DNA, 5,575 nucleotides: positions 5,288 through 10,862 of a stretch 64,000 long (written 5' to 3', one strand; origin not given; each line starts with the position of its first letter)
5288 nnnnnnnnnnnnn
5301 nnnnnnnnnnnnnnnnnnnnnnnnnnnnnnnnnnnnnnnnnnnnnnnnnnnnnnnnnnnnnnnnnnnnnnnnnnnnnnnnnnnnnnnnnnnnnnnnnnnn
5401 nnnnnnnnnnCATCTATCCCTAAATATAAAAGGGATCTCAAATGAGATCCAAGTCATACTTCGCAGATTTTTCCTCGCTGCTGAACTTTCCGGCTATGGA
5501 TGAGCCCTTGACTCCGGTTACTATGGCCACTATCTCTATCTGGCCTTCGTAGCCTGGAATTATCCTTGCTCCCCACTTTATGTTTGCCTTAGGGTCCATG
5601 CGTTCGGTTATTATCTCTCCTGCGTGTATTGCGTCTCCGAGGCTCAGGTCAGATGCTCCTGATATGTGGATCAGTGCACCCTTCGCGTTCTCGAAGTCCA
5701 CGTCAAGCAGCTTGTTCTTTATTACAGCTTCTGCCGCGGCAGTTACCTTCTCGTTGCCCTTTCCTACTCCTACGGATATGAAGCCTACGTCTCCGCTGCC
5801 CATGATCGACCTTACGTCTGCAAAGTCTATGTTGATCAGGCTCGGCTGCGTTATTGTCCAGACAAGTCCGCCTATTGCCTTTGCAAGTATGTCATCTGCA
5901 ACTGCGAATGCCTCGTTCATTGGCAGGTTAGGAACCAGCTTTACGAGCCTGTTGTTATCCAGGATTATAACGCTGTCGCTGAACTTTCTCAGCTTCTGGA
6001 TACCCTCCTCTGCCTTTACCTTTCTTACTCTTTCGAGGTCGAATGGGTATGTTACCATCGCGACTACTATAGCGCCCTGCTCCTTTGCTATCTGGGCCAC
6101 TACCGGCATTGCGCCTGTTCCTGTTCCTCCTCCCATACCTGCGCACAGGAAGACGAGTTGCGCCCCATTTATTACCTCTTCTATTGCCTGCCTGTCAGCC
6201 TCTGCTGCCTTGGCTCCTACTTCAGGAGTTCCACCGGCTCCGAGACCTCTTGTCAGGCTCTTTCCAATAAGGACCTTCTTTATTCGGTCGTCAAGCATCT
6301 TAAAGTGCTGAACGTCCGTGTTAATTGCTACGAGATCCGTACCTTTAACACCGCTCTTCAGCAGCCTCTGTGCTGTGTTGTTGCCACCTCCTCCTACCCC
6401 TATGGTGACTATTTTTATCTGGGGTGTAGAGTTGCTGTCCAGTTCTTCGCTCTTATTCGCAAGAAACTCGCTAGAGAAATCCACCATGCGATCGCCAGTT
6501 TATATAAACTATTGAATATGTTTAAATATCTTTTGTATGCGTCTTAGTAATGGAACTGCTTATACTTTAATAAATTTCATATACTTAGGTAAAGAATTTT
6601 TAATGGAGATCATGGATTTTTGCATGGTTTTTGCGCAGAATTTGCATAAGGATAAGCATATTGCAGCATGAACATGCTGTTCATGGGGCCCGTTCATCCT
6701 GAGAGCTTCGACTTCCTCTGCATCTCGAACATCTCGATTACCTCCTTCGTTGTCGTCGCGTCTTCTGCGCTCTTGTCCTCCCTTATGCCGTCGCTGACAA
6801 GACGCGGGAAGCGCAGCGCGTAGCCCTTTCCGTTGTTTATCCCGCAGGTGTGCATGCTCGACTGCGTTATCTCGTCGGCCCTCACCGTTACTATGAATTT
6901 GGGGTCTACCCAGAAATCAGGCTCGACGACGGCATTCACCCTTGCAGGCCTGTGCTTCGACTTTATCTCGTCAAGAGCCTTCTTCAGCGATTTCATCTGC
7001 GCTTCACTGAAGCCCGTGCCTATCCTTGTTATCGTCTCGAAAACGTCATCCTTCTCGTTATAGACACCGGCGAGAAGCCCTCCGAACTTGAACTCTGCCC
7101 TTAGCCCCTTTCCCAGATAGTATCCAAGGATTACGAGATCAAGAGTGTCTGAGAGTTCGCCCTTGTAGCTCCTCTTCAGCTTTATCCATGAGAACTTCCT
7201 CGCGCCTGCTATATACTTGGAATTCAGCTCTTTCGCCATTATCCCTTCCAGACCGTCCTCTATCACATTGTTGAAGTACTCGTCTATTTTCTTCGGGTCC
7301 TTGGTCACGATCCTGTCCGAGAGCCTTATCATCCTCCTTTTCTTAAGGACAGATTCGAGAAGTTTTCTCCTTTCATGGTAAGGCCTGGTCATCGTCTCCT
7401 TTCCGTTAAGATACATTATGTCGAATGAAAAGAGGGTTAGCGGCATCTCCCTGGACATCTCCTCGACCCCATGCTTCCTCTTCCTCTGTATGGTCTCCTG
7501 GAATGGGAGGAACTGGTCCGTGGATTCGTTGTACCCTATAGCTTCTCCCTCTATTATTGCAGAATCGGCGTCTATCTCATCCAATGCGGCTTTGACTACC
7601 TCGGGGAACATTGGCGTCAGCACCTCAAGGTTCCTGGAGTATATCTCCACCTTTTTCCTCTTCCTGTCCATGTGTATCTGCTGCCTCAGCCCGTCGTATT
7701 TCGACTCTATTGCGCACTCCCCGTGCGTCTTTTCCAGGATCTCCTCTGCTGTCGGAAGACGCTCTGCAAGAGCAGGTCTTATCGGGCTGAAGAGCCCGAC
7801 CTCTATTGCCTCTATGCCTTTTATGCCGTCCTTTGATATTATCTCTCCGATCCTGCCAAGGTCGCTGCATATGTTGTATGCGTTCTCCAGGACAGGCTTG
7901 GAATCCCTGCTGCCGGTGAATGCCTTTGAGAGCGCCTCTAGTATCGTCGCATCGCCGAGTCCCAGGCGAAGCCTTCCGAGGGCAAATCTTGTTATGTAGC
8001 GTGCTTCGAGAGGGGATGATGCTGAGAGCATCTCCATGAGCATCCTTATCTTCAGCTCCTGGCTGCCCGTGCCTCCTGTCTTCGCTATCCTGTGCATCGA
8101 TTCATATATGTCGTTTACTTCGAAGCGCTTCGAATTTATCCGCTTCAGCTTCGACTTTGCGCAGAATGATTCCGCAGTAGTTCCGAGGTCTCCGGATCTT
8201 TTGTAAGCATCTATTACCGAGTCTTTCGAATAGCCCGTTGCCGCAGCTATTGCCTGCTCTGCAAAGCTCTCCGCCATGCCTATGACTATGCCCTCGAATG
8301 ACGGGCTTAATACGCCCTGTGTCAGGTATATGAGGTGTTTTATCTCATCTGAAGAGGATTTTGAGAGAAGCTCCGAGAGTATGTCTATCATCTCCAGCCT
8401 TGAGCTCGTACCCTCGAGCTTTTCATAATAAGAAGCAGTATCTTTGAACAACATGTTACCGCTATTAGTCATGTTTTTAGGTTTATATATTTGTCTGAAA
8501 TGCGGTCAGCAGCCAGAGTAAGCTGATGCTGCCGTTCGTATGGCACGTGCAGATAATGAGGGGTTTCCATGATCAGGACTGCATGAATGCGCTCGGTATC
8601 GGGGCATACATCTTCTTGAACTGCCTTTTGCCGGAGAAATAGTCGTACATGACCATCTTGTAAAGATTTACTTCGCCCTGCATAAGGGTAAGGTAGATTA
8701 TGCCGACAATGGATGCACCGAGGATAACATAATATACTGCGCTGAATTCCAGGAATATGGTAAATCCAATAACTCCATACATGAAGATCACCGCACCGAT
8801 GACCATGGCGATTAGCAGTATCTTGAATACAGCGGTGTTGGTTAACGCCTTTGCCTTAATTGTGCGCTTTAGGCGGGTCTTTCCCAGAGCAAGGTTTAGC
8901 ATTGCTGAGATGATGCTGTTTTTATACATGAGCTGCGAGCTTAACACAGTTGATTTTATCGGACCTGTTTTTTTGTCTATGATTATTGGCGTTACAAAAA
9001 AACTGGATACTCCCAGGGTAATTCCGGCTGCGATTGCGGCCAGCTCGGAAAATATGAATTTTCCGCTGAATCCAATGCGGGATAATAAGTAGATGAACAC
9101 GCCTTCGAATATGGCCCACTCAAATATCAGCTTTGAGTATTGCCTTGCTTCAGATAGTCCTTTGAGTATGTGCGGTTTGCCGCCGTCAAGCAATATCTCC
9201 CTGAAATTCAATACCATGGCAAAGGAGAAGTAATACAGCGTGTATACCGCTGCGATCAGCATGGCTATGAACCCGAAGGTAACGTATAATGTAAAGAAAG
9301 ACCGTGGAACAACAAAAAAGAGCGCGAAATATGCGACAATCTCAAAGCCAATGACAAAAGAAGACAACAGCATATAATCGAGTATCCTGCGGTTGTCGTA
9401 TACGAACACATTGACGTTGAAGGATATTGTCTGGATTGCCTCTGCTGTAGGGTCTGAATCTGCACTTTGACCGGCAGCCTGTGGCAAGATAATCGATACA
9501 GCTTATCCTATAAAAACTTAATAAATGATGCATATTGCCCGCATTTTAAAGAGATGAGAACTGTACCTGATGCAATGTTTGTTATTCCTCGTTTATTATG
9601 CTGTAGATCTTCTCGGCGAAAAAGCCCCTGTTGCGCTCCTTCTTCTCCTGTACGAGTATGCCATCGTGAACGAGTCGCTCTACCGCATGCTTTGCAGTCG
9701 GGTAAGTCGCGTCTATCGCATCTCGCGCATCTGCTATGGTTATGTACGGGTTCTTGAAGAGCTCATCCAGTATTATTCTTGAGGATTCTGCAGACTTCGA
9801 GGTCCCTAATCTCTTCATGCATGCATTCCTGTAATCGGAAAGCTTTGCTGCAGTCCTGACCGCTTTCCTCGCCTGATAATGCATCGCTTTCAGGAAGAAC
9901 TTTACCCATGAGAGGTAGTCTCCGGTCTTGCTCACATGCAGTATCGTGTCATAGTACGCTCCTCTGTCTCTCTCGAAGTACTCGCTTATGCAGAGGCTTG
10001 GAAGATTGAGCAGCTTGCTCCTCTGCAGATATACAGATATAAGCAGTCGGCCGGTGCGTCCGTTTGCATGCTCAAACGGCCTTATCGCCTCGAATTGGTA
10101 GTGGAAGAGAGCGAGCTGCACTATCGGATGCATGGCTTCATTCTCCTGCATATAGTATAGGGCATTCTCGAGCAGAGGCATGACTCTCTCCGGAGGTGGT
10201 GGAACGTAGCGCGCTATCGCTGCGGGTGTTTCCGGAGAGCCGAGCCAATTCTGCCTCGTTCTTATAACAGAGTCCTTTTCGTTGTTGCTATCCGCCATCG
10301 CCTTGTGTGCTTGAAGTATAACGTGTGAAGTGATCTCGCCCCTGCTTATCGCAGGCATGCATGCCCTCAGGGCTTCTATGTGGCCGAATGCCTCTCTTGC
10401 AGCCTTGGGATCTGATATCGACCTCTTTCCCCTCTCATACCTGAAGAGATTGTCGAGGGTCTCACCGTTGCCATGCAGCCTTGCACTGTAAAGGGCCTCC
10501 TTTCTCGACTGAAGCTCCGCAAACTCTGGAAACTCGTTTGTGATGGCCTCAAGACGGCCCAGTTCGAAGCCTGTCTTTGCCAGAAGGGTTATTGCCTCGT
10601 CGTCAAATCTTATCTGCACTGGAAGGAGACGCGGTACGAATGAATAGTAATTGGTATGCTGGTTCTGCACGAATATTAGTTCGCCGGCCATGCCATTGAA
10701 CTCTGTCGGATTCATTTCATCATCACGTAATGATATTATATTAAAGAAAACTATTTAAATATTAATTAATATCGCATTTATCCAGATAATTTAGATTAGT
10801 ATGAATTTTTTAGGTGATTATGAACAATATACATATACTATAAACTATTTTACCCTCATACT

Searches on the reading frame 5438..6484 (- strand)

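Call 69: search_protein_families(library=pfam, proteins=[window:5438-6484:-], max_evalue=0.00001)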
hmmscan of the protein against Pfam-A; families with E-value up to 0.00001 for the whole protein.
window:5438-6484:- (348 aa): 2 families
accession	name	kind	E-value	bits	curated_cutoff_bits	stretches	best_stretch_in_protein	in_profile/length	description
PF00091.31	Tubulin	-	6.6e-44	150.9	33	1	24-184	1-189/190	Tubulin/FtsZ family, GTPase domain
PF12327.13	FtsZ_C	-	2.4e-23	82.7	27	1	235-326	4-95/95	FtsZ family, C-terminal domain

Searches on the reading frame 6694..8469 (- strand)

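Call 69: search_protein_families(library=pfam, proteins=[window:6694-8469:-], max_evalue=0.00001)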
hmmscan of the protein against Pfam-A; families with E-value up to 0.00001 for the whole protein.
window:6694-8469:- (591 aa): 3 families
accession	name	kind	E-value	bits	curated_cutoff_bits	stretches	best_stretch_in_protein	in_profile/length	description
PF01068.26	DNA_ligase_A_M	-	1.3e-52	178.9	26.2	1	232-432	1-204/204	ATP dependent DNA ligase domain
PF04675.19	DNA_ligase_A_N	-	5.6e-40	137.8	24.6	1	8-181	2-174/174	DNA ligase N terminus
PF04679.21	DNA_ligase_A_C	-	6.6e-19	68.6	27.5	1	461-566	4-94/94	ATP dependent DNA ligase C terminal region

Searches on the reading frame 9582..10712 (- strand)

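Call 69: search_protein_families(library=pfam, proteins=[window:9582-10712:-], max_evalue=0.00001)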
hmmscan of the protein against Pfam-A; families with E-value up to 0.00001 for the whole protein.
window:9582-10712:- (376 aa): 1 family
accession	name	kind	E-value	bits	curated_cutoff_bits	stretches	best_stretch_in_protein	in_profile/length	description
PF02661.23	Fic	-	3.5e-15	57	24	1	128-229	3-93/93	Fic/DOC family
